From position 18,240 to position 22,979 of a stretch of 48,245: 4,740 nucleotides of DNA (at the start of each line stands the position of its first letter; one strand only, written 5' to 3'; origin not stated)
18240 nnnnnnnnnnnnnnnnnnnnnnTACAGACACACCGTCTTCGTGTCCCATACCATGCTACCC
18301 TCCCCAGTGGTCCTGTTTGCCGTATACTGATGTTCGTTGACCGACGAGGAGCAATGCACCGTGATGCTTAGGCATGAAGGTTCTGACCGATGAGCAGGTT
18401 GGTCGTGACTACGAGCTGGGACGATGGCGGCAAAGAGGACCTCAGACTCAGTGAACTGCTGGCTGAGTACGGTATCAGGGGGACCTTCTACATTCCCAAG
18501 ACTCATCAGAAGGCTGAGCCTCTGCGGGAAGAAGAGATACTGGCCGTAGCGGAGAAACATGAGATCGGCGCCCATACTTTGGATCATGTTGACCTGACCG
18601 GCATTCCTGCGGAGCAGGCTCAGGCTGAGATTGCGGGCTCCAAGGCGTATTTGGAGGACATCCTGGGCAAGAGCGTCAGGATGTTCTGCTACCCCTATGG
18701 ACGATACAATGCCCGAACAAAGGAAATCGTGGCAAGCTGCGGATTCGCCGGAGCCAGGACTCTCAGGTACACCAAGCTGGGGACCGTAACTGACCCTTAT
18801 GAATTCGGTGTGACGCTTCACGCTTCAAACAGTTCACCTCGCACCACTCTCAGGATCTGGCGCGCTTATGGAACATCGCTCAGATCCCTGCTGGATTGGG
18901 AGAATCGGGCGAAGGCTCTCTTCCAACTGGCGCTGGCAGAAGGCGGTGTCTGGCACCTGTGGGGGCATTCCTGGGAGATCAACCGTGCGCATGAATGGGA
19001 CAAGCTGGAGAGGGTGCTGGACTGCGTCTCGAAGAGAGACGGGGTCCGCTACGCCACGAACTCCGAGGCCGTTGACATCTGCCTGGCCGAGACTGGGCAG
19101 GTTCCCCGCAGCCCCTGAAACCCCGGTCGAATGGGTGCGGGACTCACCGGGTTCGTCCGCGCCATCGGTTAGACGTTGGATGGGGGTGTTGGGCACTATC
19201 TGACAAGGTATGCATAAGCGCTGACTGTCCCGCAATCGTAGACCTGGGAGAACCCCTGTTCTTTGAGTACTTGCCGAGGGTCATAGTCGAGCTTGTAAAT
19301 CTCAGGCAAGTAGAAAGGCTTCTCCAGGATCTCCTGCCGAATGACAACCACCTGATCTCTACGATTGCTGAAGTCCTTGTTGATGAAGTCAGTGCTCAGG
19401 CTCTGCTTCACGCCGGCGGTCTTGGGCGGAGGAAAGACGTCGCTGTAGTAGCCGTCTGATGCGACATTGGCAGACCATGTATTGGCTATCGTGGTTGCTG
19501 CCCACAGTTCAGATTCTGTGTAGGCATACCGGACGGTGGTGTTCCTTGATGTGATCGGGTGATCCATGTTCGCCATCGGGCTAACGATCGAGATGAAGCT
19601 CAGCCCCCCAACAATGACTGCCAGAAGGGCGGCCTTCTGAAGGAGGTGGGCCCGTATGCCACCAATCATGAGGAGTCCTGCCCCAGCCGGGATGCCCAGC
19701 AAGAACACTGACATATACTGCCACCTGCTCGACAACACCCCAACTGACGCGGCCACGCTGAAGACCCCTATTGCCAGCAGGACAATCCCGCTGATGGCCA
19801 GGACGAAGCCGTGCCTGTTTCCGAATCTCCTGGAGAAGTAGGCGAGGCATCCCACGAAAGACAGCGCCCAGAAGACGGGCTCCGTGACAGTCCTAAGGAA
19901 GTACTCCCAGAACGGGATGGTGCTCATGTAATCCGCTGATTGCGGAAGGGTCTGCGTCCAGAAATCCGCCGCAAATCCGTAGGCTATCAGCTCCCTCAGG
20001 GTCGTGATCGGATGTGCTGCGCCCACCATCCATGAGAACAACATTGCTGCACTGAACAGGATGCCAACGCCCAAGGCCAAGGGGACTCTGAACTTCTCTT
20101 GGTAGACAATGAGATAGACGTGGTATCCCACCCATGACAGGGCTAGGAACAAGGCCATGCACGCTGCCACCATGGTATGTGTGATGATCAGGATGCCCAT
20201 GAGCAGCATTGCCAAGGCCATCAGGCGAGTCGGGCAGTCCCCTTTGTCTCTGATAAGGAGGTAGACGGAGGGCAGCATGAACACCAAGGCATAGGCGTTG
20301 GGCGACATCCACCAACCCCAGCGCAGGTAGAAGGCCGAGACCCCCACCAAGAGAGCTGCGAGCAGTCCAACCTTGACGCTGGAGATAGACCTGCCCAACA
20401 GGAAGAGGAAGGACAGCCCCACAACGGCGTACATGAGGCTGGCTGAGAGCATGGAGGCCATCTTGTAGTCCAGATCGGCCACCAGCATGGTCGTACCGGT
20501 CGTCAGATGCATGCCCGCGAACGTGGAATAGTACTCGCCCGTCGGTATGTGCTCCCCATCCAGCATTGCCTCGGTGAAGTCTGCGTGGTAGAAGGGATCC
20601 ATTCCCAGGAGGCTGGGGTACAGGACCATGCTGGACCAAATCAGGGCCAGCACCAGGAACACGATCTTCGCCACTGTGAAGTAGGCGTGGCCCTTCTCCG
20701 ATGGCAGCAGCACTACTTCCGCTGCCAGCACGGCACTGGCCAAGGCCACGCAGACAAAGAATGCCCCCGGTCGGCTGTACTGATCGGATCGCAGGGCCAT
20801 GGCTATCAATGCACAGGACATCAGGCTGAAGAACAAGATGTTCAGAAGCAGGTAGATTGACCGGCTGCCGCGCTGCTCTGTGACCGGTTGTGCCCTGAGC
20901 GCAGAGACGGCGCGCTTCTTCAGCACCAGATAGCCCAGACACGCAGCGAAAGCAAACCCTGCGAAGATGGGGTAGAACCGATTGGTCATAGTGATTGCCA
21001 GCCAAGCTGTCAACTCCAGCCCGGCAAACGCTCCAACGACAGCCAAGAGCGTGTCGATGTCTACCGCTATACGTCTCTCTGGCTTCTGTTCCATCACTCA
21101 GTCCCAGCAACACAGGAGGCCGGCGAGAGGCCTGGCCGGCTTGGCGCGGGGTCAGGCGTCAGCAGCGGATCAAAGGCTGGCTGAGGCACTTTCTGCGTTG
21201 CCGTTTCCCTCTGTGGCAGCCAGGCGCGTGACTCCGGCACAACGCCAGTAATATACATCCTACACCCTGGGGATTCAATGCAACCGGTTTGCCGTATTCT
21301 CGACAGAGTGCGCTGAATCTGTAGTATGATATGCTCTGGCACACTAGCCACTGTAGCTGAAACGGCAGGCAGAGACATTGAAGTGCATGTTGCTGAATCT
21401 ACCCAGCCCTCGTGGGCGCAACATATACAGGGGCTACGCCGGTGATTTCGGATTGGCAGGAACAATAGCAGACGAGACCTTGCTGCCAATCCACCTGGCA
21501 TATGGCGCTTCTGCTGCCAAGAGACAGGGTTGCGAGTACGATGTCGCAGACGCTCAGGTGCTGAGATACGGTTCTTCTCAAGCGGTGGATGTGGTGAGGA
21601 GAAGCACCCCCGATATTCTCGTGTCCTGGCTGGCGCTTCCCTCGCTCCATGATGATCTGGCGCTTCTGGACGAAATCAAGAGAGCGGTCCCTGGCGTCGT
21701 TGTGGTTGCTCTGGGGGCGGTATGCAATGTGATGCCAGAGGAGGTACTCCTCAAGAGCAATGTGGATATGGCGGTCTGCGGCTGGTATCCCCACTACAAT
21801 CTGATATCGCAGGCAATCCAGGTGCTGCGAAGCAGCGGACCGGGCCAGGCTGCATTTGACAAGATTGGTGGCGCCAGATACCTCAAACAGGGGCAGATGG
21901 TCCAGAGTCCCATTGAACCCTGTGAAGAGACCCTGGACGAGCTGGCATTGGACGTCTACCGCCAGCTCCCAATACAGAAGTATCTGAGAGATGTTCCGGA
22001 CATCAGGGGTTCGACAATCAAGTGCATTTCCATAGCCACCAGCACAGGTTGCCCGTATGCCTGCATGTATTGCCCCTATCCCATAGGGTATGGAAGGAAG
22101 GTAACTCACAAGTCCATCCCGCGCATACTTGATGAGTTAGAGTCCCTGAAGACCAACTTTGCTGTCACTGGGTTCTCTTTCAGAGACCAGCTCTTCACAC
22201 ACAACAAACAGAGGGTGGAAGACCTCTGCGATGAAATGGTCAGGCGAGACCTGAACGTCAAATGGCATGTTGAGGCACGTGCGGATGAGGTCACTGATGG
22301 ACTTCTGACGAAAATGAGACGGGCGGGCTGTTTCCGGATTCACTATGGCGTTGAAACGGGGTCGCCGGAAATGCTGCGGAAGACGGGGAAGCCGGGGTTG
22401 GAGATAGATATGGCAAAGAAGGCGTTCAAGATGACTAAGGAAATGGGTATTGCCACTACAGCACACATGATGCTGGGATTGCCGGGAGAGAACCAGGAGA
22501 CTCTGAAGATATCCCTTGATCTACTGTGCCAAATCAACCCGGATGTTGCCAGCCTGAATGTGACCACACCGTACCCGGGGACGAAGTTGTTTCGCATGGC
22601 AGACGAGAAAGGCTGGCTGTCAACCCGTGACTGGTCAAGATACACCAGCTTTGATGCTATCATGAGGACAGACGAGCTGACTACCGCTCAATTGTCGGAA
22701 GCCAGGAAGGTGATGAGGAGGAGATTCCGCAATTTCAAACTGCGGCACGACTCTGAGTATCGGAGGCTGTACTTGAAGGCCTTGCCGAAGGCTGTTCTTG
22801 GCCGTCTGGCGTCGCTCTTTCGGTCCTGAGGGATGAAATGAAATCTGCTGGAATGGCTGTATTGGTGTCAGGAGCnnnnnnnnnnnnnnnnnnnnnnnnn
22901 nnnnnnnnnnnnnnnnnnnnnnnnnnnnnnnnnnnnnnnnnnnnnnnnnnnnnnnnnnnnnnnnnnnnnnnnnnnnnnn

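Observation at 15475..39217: Two homologous c-di-GMP riboswitch-gene units face each other and bracket ~17.5 kb of glycan-tailoring genes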

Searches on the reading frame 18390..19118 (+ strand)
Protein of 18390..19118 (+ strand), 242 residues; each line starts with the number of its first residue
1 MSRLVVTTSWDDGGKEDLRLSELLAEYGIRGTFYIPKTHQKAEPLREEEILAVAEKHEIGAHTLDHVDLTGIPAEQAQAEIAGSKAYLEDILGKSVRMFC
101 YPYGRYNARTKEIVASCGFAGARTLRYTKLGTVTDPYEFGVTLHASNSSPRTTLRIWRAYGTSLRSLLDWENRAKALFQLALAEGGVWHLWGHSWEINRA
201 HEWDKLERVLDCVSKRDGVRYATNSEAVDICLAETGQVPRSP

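Call 12: search_protein_families(library=pfam, proteins=[window:18390-19118:+], max_evalue=0.001)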
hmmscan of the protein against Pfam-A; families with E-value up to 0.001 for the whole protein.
window:18390-19118:+ (242 aa): 1 family
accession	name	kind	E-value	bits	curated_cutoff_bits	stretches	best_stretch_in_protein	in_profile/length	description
PF01522.26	Polysacc_deac_1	-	6.1e-23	81.6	23.1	1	5-120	8-122/124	Polysaccharide deacetylase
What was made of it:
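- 18390..19118 (+): CE4 polysaccharide deacetylase, possibly co-transcribed with unit 1. Pfam Polysacc_deac_1, 81.6 bits (call 12).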

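Call 41: search_protein_families(library=ncbifam, proteins=[window:18390-19118:+], max_evalue=0.01)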
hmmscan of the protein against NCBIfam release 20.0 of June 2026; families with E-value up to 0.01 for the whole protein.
window:18390-19118:+ (242 aa): 10 families
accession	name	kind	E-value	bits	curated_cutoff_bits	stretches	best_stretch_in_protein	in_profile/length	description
TIGR02764.1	spore_ybaN_pdaB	equivalog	1.5e-13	51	237.4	1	16-120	20-122/191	polysaccharide deacetylase family sporulation protein PdaB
TIGR04243.1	nodulat_NodB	equivalog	8.9e-11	41.6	240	1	11-119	9-118/197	chitooligosaccharide deacetylase NodB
NF050820.1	PolSacchBiosHfsH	equivalog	8.5e-10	38.7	400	1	3-127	33-163/249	oligosaccharide deacetylase HfsH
TIGR02873.1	spore_ylxY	hypoth_equivalog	1.3e-07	31.1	391.5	1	1-115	86-196/268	probable sporulation protein, polysaccharide deacetylase family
NF045820.1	PgAcgDacpgdA_Strep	equivalog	1.5e-07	30.6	800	1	3-105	267-369/463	peptidoglycan-N-acetylglucosamine deacetylase PgdA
TIGR02884.1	spore_pdaA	equivalog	3.8e-07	30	298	1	21-119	56-153/224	delta-lactam-biosynthetic de-N-acetylase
NF045821.1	PgAcgDacpgdA1_Bac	equivalog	2.9e-06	26.4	400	1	19-107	105-191/282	peptidoglycan-N-acetylglucosamine deacetylase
TIGR03006.1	pepcterm_polyde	equivalog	3.4e-05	23.1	276.2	1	19-111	38-131/272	XrtA system polysaccharide deacetylase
TIGR03938.2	deacetyl_PgaB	equivalog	0.00029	19.2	321.9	1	78-136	184-241/621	poly-beta-1,6-N-acetyl-D-glucosamine N-deacetylase PgaB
TIGR03933.1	PIA_icaB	equivalog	0.003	17.1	248.35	1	71-143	156-228/245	intercellular adhesin biosynthesis polysaccharide N-deacetylase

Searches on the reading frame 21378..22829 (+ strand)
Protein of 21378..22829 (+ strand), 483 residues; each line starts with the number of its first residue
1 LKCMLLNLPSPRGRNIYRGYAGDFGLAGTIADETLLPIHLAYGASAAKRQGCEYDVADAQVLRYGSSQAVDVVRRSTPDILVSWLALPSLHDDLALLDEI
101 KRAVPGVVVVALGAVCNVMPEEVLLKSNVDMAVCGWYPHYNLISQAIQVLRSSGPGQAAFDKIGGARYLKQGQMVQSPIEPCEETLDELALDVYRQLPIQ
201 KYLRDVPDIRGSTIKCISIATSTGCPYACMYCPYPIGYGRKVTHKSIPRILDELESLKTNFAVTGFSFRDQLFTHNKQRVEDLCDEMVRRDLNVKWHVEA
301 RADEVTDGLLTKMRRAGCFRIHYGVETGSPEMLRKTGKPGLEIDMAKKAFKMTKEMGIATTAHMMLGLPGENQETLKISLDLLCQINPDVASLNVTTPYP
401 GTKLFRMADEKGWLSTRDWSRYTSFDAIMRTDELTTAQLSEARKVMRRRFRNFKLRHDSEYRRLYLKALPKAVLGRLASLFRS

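Call 12: search_protein_families(library=pfam, proteins=[window:21378-22829:+], max_evalue=0.001)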
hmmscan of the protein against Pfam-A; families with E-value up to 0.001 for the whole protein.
window:21378-22829:+ (483 aa): 2 families
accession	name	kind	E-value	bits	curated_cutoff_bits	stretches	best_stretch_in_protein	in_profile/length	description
PF04055.27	Radical_SAM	-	1.1e-20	74.8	29.5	1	221-382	3-165/166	Radical SAM superfamily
PF02310.24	B12-binding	-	1.9e-07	31.4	32.1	1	36-136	13-112/121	B12 binding domain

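Call 41: search_protein_families(library=ncbifam, proteins=[window:21378-22829:+], max_evalue=0.01)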
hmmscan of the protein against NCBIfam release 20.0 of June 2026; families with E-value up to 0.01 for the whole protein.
window:21378-22829:+ (483 aa): 36 families (the best 25 are shown)
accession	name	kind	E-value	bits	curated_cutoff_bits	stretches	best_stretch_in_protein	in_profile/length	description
NF033070.1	rSAM_AprD4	equivalog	2.3e-53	181.7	500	1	6-446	11-427/456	AprD4 family radical SAM diol-dehydratase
TIGR03471.1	HpnJ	equivalog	2.9e-47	161.6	577.6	1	36-419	33-398/472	hopanoid biosynthesis associated radical SAM protein HpnJ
TIGR02026.1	BchE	equivalog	1.5e-41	142.8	481.35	1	30-476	16-462/497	magnesium-protoporphyrin IX monomethyl ester anaerobic oxidative cyclase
NF050148.1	rSAM_ApyD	equivalog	1.1e-39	136.4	750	1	156-407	147-392/645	RiPP biosynthesis radical SAM protein ApyD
TIGR04479.1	bcpD_PhpK_rSAM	subfamily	9.3e-32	110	600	1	215-392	240-415/504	PhpK family radical SAM P-methyltransferase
TIGR04072.2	rSAM_ladder_B12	equivalog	2.2e-29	102.4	360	1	213-415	177-379/443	lipid biosynthesis B12-binding/radical SAM protein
TIGR04014.1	B12_SAM_MJ_0865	equivalog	7.3e-26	90.9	360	1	89-409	45-359/434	methyl-coenzyme M reductase glutamine C-methyltransferase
TIGR04385.1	B12_rSAM_cofa1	equivalog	1.7e-24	86.9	450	1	213-387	192-365/438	B12 lower ligand biosynthesis radical SAM protein BzaD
NF038361.1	rSAM_Sden_1168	equivalog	1.3e-21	76.8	575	1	169-417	233-482/560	Sden_1168 family B12-binding radical SAM P-methyltransferase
TIGR04367.1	HpnR_B12_rSAM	equivalog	2.3e-21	75.9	650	1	35-432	20-395/490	hopanoid C-3 methylase HpnR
TIGR03975.1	rSAM_ocin_1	subfamily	5.3e-16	58.2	281.85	1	94-386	145-430/606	RiPP maturation radical SAM C-methyltransferase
TIGR04013.1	B12_SAM_MJ_1487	hypoth_equivalog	3.7e-15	55.7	251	1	218-409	153-358/382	TIGR04013 family B12-binding domain/radical SAM domain-containing protein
TIGR04295.1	B12_rSAM_oligo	hypoth_equivalog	6.3e-12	44.9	400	1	35-331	23-307/422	TIGR04295 family B12-binding domain-containing radical SAM protein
NF045585.1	rSAM_slr0320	equivalog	2e-11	43.1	775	1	217-336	236-358/511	photosystem II high light acclimation radical SAM protein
TIGR04428.1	B12_rSAM_trp_MT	equivalog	7.2e-11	41.2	500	1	218-393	218-405/558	tryptophan 2-C-methyltransferase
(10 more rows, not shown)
